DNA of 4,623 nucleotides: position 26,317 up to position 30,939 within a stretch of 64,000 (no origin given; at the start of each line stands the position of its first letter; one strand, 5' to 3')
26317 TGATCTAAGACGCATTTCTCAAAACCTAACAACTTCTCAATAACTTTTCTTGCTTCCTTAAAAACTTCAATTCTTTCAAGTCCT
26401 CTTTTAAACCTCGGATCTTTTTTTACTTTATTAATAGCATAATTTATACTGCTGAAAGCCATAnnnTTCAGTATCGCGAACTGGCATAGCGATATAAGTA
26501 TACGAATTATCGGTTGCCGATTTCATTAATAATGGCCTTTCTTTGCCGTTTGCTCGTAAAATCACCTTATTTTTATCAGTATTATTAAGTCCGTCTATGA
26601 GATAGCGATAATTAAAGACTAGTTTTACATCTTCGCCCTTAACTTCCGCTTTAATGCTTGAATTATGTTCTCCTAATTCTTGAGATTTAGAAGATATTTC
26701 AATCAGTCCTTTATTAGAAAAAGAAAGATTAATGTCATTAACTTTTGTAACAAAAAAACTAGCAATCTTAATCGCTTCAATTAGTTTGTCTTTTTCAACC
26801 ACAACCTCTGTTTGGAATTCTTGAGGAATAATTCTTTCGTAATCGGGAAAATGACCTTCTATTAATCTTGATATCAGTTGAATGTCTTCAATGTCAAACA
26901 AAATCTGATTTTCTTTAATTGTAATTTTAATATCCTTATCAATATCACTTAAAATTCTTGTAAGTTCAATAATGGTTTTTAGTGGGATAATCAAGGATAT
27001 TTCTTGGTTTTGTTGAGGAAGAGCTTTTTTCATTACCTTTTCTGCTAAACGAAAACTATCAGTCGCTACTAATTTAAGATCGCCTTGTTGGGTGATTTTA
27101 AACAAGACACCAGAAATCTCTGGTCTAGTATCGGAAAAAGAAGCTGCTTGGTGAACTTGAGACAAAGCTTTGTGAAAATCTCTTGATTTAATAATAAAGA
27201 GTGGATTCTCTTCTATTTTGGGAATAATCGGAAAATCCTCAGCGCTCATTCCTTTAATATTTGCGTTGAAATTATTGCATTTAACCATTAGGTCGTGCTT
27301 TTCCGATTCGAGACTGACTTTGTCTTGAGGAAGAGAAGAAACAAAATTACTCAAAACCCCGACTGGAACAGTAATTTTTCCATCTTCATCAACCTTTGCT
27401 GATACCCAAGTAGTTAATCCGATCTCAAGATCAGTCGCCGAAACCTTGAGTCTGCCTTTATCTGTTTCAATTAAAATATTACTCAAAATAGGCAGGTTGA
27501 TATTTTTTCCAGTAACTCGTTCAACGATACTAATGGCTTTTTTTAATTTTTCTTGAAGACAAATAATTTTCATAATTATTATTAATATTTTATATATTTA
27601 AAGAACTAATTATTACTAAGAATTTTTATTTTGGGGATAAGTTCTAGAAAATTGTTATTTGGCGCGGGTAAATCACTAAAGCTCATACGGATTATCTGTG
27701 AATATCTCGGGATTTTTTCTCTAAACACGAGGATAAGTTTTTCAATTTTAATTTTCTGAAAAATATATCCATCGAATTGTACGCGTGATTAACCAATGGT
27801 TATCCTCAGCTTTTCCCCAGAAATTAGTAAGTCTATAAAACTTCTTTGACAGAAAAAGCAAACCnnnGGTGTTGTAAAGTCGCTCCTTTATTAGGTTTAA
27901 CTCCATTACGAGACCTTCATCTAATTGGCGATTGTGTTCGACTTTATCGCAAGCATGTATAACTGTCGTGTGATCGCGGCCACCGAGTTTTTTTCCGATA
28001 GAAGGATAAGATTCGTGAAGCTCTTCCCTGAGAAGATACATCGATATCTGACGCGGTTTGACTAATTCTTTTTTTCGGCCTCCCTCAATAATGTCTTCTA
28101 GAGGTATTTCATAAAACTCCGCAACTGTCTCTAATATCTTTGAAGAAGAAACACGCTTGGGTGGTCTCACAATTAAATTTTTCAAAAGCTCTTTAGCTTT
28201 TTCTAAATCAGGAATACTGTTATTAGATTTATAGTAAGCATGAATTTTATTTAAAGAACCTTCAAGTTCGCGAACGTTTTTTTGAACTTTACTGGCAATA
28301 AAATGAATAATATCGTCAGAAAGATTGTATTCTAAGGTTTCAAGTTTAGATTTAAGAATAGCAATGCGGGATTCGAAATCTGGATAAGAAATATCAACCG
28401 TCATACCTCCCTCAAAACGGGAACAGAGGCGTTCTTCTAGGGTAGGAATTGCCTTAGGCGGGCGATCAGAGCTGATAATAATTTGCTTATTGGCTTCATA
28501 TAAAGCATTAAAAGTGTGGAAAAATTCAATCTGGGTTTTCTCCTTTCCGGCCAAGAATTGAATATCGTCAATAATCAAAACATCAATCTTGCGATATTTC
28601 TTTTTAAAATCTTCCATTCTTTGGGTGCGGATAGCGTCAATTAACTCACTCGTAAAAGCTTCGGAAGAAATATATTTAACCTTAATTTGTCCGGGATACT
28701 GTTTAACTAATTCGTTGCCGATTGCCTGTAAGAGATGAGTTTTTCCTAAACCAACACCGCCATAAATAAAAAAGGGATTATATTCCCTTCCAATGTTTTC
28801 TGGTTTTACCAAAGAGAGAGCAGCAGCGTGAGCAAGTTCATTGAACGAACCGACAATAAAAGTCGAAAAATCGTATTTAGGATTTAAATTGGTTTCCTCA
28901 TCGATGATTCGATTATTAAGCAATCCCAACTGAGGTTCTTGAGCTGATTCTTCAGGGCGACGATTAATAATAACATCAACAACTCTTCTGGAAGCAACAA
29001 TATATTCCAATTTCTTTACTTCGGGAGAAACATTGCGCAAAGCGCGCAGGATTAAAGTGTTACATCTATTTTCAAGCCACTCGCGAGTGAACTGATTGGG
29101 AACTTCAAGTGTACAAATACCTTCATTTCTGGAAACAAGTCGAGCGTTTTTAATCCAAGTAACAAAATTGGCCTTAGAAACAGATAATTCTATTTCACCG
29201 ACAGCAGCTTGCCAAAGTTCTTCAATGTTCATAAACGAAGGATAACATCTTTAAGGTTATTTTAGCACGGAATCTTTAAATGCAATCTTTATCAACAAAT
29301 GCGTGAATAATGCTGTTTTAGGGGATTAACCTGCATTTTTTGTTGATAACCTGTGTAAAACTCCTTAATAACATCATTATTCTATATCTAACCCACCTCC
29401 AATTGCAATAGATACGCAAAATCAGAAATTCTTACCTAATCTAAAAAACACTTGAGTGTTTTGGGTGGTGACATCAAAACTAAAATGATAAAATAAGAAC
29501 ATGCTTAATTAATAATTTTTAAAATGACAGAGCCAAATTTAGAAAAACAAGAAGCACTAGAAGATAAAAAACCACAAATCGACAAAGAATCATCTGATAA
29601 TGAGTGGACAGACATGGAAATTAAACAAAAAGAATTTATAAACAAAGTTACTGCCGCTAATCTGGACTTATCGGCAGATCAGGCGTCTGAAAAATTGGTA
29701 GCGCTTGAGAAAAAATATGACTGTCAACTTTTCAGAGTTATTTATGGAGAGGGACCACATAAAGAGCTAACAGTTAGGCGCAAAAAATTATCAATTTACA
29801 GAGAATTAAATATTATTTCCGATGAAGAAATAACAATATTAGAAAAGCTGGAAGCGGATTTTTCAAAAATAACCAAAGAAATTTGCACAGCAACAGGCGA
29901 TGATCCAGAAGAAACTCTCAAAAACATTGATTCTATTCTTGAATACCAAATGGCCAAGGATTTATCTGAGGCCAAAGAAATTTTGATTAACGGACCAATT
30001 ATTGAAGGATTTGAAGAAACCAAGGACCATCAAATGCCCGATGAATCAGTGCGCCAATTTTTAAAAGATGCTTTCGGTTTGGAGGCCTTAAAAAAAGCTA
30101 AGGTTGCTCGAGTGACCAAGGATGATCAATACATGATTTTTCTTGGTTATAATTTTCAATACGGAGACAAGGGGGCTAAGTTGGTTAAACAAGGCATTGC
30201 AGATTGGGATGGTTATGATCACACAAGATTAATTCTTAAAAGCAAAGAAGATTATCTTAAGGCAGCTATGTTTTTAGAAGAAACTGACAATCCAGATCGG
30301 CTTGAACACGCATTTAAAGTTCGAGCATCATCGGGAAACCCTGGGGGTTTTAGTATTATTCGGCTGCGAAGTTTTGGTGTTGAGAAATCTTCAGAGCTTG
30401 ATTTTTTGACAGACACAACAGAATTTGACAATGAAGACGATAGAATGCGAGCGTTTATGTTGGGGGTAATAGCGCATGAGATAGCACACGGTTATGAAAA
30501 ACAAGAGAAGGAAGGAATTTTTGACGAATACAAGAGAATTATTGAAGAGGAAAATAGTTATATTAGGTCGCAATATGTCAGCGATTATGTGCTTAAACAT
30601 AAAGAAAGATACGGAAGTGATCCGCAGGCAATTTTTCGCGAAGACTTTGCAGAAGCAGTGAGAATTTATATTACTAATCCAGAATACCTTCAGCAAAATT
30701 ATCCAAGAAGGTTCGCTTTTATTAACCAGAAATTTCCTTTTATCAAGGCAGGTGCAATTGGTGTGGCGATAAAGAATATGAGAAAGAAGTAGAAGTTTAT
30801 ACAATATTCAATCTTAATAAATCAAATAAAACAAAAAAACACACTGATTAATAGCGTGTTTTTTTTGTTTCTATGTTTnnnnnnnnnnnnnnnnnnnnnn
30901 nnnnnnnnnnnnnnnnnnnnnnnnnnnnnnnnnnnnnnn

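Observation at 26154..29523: Replication origin region: dnaA-dnaN followed by a DUF721/DciA-like gene, with DnaA boxes and AT-rich tract between dnaA and dnaN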

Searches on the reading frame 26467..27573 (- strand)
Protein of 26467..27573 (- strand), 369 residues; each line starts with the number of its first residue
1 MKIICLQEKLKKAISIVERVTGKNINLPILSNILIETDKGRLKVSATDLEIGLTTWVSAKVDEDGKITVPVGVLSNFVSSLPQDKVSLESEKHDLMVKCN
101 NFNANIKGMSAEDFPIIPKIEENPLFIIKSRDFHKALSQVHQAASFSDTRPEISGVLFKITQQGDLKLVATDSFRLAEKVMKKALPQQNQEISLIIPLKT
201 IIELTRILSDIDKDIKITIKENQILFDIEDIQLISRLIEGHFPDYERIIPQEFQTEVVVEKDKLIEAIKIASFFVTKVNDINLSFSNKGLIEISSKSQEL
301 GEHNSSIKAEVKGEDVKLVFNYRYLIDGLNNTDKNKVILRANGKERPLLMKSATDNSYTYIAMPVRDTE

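Call 4: search_protein_families(library=pfam, proteins=[window:26467-27573:-], max_evalue=1)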
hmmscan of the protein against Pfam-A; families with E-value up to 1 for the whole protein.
window:26467-27573:- (369 aa): 6 families
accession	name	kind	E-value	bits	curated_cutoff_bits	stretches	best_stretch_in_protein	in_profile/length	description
PF02767.21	DNA_pol3_beta_2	-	9.2e-31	107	27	2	128-244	2-116/116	DNA polymerase III beta subunit, central domain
PF00712.24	DNA_pol3_beta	-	1.6e-27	96.5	24.4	2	1-118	1-120/120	DNA polymerase III beta subunit, N-terminal domain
PF02768.20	DNA_pol3_beta_3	-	8.1e-23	81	27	1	247-366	2-121/121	DNA polymerase III beta subunit, C-terminal domain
PF10345.15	Cohesin_load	-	0.0069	15.3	25.8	1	127-222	148-248/585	Cohesin loading factor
PF18908.5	DUF5663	-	0.041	14.9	23.7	1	220-254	44-78/84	Protein of unknown function (DUF5663)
PF20409.4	SnoaL_5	-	0.12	13.3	24.1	1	98-180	23-102/118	SnoaL-like domain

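Call 6: search_protein_families(library=ncbifam, proteins=[window:26467-27573:-], max_evalue=0.1)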
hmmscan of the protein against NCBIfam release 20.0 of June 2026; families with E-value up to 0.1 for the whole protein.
window:26467-27573:- (369 aa): 4 families
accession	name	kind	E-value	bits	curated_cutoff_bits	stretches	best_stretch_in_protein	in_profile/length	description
TIGR00663.1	dnan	equivalog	2.3e-87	293.3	137.65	1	1-366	1-366/367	DNA polymerase III subunit beta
NF004184.0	PRK05643.3-2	equivalog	1.2e-44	152.8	443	1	1-366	1-374/375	DNA polymerase III subunit beta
NF011508.0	PRK14946.1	equivalog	1.4e-18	67.2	513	1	1-355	1-354/366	DNA polymerase III subunit beta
NF006097.0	PRK08249.1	equivalog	0.008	14.6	600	1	135-195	76-136/402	cystathionine gamma-synthase family protein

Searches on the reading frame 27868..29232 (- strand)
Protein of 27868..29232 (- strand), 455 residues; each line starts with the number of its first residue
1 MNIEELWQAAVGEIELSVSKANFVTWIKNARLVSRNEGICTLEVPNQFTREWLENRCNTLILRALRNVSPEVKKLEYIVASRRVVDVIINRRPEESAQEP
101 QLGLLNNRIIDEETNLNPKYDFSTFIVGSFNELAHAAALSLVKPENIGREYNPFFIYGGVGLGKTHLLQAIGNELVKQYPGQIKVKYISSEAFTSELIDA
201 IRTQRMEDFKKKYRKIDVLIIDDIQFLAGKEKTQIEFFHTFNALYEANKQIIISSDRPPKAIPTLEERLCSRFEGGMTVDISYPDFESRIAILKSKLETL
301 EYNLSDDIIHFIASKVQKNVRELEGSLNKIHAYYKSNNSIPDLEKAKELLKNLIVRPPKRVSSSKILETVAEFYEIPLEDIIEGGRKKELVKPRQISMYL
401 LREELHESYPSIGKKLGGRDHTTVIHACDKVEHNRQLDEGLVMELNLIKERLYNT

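Call 4: search_protein_families(library=pfam, proteins=[window:27868-29232:-], max_evalue=1)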
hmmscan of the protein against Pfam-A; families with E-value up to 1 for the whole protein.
window:27868-29232:- (455 aa): 16 families
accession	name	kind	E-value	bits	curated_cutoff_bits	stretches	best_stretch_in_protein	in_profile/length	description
PF00308.24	Bac_DnaA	-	3.2e-67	226.2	23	1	116-280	1-162/162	Bacterial DnaA ATPAse domain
PF08299.17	Bac_DnaA_C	-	9.7e-27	93.2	31.5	1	365-431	3-69/69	Bacterial dnaA protein helix-turn-helix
PF11638.13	DnaA_N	-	1.1e-11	44.6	24.6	1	4-66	1-64/65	DnaA N-terminal domain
PF01695.23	IstB_IS21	-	1.3e-10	41.7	24.1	1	155-257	96-194/238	IstB-like ATP binding protein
PF13401.12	AAA_22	-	1.4e-07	32.3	27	1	154-248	8-113/130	AAA domain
PF00004.35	AAA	-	6.8e-06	27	21.2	1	156-269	3-123/131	ATPase family associated with various cellular activities (AAA)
PF01637.24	ATPase_2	-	0.00063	20.1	33.2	1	150-265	19-125/225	ATPase domain predominantly from Archaea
PF13191.12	AAA_16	-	0.0029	18.6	32.6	1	140-215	14-96/167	AAA ATPase domain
PF13173.12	AAA_14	-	0.0029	18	27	1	153-242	4-82/129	AAA domain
PF07693.20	KAP_NTPase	-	0.023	14.4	20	1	151-248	20-120/293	KAP family P-loop domain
PF00910.28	RNA_helicase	-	0.032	15.2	21.5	1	155-228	2-62/105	RNA helicase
PF03969.22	AFG1_ATPase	-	0.047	13.1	27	0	154-171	64-81/361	AFG1-like ATPase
PF13245.12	AAA_19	-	0.082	13.5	25.1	1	153-179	13-39/134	AAA domain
PF13479.12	AAA_24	-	0.089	13.1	27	1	154-225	5-74/195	AAA domain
PF00931.28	NB-ARC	-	0.12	12.1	23.5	1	153-203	20-72/248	NB-ARC domain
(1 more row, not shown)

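Call 6: search_protein_families(library=ncbifam, proteins=[window:27868-29232:-], max_evalue=0.1)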
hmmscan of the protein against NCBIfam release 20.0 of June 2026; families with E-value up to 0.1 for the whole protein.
window:27868-29232:- (455 aa): 26 families (the best 25 are shown)
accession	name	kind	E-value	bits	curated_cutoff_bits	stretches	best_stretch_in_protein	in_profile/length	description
TIGR00362.1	DnaA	equivalog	9.4e-155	516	343.9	1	7-452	1-437/437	chromosomal replication initiator protein DnaA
NF001154.0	PRK00149.3-3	equivalog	8.9e-104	348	410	1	23-452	29-458/462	chromosomal replication initiator protein DnaA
NF009087.0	PRK12422.1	equivalog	8.2e-71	239.5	657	1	114-437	102-427/455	chromosomal replication initiator protein DnaA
TIGR03420.1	DnaA_homol_Hda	equivalog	7.3e-28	97.6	194.8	1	116-333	8-208/226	DnaA regulatory inactivator Hda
NF038214.1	IS21_help_AAA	equivalog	7.1e-19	68.4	200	1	115-258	55-193/232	IS21-like element helper ATPase IstB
NF005304.0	PRK06835.1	equivalog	2e-14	53.5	215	1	146-276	178-308/330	ATP-binding protein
NF005982.0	PRK08084.1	equivalog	6.6e-13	48.8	268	1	147-330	41-213/235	DnaA inactivator Hda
NF005992.0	PRK08116.1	subfamily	7.3e-13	48.3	189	1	117-302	79-265/269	hypothetical protein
NF005378.0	PRK06921.1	subfamily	5.6e-11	42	207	1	151-273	117-240/266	hypothetical protein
NF006505.0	PRK08939.1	equivalog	6.3e-09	35.5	228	1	137-224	142-226/306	primosomal protein DnaI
NF006616.1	PRK09183.1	subfamily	1.3e-08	34.5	300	1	131-254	86-201/253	IS21-like element helper ATPase IstB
NF005098.0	PRK06526.1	subfamily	4.4e-07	29.6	296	1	133-258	97-212/266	transposase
NF006038.0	PRK08181.1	subfamily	2e-06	27.3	317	1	113-258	69-210/271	transposase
NF005206.0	PRK06672.1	equivalog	2.9e-06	26.5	416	1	7-68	5-65/341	hypothetical protein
NF040713.1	ZapE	equivalog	2.1e-05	24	140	0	204-264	264-325/344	cell division protein ZapE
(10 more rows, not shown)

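Call 10: find_related_loci(query=window:27868-29232:-, collection=genome_contigs, flank=10000)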
Query window:27868-29232:- (455 aa) in genome_contigs; peptide patterns used: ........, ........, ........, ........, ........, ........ (x = any residue, [..] = any of these).
102 stretches matched a pattern; 42 encode a relative of the query (tblastn E <= 1e-3); 42 distinct loci.
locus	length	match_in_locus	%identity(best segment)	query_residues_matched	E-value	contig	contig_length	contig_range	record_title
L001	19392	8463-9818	77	1-455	0e+0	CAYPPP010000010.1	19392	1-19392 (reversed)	MAG TPA_asm: uncultured Candidatus Saccharibacteria bacterium isolate SRP191223_co1_67 genome assembly, contig: NODE_264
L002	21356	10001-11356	76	1-455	0e+0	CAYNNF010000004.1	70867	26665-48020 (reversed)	MAG TPA_asm: uncultured Candidatus Saccharibacteria bacterium isolate SRP178699_co1_596 genome assembly, contig: NODE_28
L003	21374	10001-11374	74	1-455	0e+0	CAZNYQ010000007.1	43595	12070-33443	MAG TPA_asm: uncultured Candidatus Saccharibacteria bacterium isolate SRP067234_co1_355 genome assembly, contig: k99_346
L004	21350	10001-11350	55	1-455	4e-162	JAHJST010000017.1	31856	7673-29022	MAG: Patescibacteria group bacterium isolate OS_PC_MetaG.mb.27 OS_PC_MetaG.mb.27_k141_550639, whole genome shotgun seque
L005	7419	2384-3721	55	1-453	5e-161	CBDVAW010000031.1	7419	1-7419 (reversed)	MAG TPA_asm: uncultured bacterium isolate SRR21487742_binner13_Refined_44 genome assembly, contig: ERZ26661670.6191, who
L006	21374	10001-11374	51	1-455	1e-150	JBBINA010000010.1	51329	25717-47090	MAG: bacterium isolate TCS170221_bin_245 NODE_480_length_51329_cov_5.47565, whole genome shotgun sequence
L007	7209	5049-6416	51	1-454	6e-150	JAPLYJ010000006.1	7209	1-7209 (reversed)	MAG: Candidatus Parcubacteria bacterium isolate LacPavin_0419_WC90_MAG_32_30 LacPavin_0419_WC90_scaffold_286258, whole g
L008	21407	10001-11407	49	1-454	2e-146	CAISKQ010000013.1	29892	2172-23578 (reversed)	uncultured bacterium isolate LJ_bin-4100 genome assembly, contig: bin-4100:13/67, whole genome shotgun sequence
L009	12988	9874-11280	49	1-453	8e-146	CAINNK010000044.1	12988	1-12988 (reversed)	uncultured bacterium isolate AM_bin-0953 genome assembly, contig: bin-0953:44/46, whole genome shotgun sequence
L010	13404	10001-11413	49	1-454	3e-145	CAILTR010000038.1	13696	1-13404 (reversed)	uncultured bacterium isolate Kiruna_bin-03023 genome assembly, contig: bin-03023:038/120, whole genome shotgun sequence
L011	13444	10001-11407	49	1-453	2e-144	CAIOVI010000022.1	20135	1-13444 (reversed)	uncultured bacterium isolate MJ110830A_bin-153 genome assembly, contig: bin-153:22/63, whole genome shotgun sequence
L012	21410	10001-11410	49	1-453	8e-144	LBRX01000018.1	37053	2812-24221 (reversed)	MAG: Candidatus Moranbacteria bacterium GW2011_GWE2_36_40 US16_C0018, whole genome shotgun sequence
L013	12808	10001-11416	48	1-453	3e-144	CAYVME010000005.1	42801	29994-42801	MAG TPA_asm: uncultured Bdellovibrionales bacterium isolate SRP011637_co1_104 genome assembly, contig: NODE_166_length_4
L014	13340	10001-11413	49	1-454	3e-143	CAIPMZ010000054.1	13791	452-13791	uncultured bacterium isolate Ja1_bin-0683 genome assembly, contig: bin-0683:054/145, whole genome shotgun sequence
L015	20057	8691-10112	47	1-453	4e-142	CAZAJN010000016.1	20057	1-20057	MAG TPA_asm: uncultured Bdellovibrionales bacterium isolate binchicken_co169_45 genome assembly, contig: k99_264097, who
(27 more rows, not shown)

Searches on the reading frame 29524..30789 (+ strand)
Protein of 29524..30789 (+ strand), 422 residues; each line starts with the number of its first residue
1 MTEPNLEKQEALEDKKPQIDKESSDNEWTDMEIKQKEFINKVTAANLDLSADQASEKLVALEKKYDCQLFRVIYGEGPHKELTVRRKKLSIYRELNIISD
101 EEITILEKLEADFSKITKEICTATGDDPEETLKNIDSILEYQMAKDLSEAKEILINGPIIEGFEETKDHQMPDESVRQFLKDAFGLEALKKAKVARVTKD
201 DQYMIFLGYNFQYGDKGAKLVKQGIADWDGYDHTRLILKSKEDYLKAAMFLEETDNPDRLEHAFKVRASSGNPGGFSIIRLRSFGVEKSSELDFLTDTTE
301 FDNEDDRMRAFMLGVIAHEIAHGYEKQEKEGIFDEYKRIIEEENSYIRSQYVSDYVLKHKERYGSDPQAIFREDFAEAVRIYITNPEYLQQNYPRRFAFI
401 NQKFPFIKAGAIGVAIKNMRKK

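Call 4: search_protein_families(library=pfam, proteins=[window:29524-30789:+], max_evalue=1)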
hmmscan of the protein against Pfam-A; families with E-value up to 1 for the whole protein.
window:29524-30789:+ (422 aa): 0 families

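Call 6: search_protein_families(library=ncbifam, proteins=[window:29524-30789:+], max_evalue=0.1)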
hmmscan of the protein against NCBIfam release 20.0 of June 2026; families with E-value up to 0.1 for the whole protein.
window:29524-30789:+ (422 aa): 0 families

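Call 52: find_homologous_proteins(query=window:29524-30789:+, max_evalue=0.001)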
Query window:29524-30789:+ (422 aa): 24 proteins with E <= 0.001 among 8000 candidates.
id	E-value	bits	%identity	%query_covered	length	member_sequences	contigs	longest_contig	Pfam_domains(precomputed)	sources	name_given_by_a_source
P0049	4.7e-276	933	100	100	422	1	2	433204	-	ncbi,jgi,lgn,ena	ncbi:MAG: hypothetical protein WC242_02450 [Candidatus Paceibacterota bacterium]|jgi:hypothetical pr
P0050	1.9e-217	740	80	100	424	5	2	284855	-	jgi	jgi:hypothetical protein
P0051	3.6e-202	690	75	100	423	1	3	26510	-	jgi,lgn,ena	-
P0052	2.3e-127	444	49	98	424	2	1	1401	-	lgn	-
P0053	1.8e-126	441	50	98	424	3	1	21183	-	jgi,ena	-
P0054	4.5e-123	429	50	98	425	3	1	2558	-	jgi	-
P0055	1.2e-122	428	49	98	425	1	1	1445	-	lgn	-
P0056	6.8e-122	426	49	98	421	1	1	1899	-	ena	-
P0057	2.2e-121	424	49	99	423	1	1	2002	-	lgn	-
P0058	2.7e-120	420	48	97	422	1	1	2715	-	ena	-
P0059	5.5e-119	416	47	98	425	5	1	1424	-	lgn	-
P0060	2.0e-118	414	48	98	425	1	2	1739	-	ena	-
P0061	9.5e-118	412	51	98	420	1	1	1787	-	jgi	jgi:hypothetical protein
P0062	3.0e-115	404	48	96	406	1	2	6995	-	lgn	-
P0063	2.9e-108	381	47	98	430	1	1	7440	-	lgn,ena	-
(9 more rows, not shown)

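Call 58: find_encoding_contigs(protein=P0049, flank=1000, max_places=3)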
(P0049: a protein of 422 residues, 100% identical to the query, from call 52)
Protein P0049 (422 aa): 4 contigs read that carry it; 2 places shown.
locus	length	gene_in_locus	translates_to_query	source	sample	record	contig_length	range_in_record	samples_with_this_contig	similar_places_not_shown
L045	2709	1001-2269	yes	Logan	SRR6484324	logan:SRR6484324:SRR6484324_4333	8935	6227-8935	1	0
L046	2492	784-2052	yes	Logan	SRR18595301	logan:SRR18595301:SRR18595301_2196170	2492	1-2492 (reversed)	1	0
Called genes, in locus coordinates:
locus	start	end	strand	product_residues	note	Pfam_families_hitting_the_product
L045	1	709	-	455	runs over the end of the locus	PF11638:DnaA_N, PF01695:IstB_IS21, PF00308:Bac_DnaA, PF00004:AAA (weak), PF13401:AAA_22 (faint), PF08299:Bac_DnaA_C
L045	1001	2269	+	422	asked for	-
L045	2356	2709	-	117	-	?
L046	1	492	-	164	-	?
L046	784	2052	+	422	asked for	-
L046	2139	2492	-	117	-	?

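Call 61: predict_structure(alignment_id=A8)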
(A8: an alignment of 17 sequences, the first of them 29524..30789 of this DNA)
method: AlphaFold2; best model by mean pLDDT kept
length: 422 residues; sequences in the alignment: 17
mean_pLDDT: 85.3   pTM: 0.82
mean pLDDT of the five models: 85.3, 84.4, 83.3, 83.2, 82.5
residues with pLDDT >= 90: 239; 70-90: 133; 50-70: 24; < 50: 26
segments of 3 or more residues with pLDDT < 50: 1-26
pLDDT, mean of each block of 10 residues (from residue 1): 40 36 50 86 92 92 86 63 90 94 96 97 95 92 91 95 80 93 93 92 88 88 91 85 94 90 83 79 78 75 87 94 79 89 84 89 88 94 95 95 95 91 68
secondary structure, 60 per line:
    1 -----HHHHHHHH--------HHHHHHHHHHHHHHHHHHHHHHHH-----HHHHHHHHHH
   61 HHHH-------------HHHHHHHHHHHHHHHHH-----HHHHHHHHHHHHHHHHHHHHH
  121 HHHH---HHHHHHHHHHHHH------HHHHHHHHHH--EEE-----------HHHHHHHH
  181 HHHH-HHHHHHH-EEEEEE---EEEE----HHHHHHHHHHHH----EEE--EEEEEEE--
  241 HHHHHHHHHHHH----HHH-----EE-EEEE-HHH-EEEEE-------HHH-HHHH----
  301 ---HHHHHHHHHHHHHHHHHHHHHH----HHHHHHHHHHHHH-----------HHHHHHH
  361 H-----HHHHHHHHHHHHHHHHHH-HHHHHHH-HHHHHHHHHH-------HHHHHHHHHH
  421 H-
elements in order: H6-13 H22-45 H51-64 H78-94 H100-124 H128-140 H147-156 E159-161 H173-184 H186-192 E194-199 E203-206 H211-222 E227-229 E232-238 H241-252 E268-271 E277-281 H293-296 H304-325 H330-342 H354-361 H367-384 H386-392 H394-403 H411-421

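Call 65: fold_search(model_id=the predicted structure, library=pdb)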
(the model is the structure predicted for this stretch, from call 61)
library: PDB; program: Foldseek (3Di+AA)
matches with E <= 10: 105; with E <= 0.001: 0
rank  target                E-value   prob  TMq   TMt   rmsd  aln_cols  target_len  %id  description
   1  4l7a_A                3.1e-02  0.89  0.24  0.35  14.5       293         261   13  Crystal structure of a putative zinc-binding metallo-peptidase (BACCAC_01431) from Bacteroides caccae ATCC 43185 at 2. (released 2013-07-03)
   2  4l7a_B                4.5e-02  0.84  0.24  0.35  14.8       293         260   14  Crystal structure of a putative zinc-binding metallo-peptidase (BACCAC_01431) from Bacteroides caccae ATCC 43185 at 2. (released 2013-07-03)
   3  7x0a_D                6.5e-01  0.03  0.09  0.09  26.2       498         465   10  Cryo-EM structure of human TRiC-NPP state (released 2023-04-12)
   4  9wsq_A                6.8e-01  0.06  0.12  0.07  19.4       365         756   10  Structure of dimeric mouse NLRP14-KDM2A-SKP1 complex (released 2026-03-18)
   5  8s6p                  7.5e-01  0.11  0.11  0.16  16.2       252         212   13  Crystal structure of a computationally designed protein bound to a Ru-containing cofactor (released 2025-05-28)
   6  9h3c                  1.1e+00  0.16  0.12  0.21  13.8       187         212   14  De novo designed alpha helical toroidal protein with a Ru-cofactor (released 2025-10-22)
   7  7vws_A                1.6e+00  0.02  0.10  0.12  23.3       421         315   10  Carbazole Prenyl Transferase LvqB4 (released 2022-03-23)
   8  9gvf                  1.7e+00  0.11  0.11  0.19  16.7       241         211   14  Crystal structure of a computationally designed protein (released 2025-10-08)
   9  6gjc_A                2.0e+00  0.03  0.09  0.02  18.8       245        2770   13  Structure of Mycobacterium tuberculosis Fatty Acid Synthase - I (released 2018-09-05)
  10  4dgw_A                2.0e+00  0.03  0.12  0.13  24.3       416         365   11  Crystal Structure of the SF3a splicing factor complex of U2 snRNP (released 2012-05-02)
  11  5zwm_u                2.2e+00  0.03  0.12  0.11  24.3       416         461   11  Cryo-EM structure of the yeast pre-B complex at an average resolution of 3.4~4.6 angstrom (tri-snRNP and U2 snRNP Part (released 2018-08-29)
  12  5nrl_T                2.2e+00  0.03  0.12  0.11  24.3       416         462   11  Structure of a pre-catalytic spliceosome (released 2017-05-31)
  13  6wxo_B                2.3e+00  0.15  0.11  0.22   8.0       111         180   15  De novo TIM barrel-ferredoxin fold fusion homodimer with 2-histidine 2-glutamate centre TFD-HE (released 2020-11-25)
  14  4yjl_B                2.5e+00  0.04  0.14  0.16  19.3       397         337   10  Crystal structure of APC-ARM in complexed with Amer1-A2 (released 2016-03-09)
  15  7wz3_g                2.5e+00  0.01  0.09  0.09  26.3       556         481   12  Cryo-EM structure of human TRiC-tubulin-S1 state (released 2023-02-22)
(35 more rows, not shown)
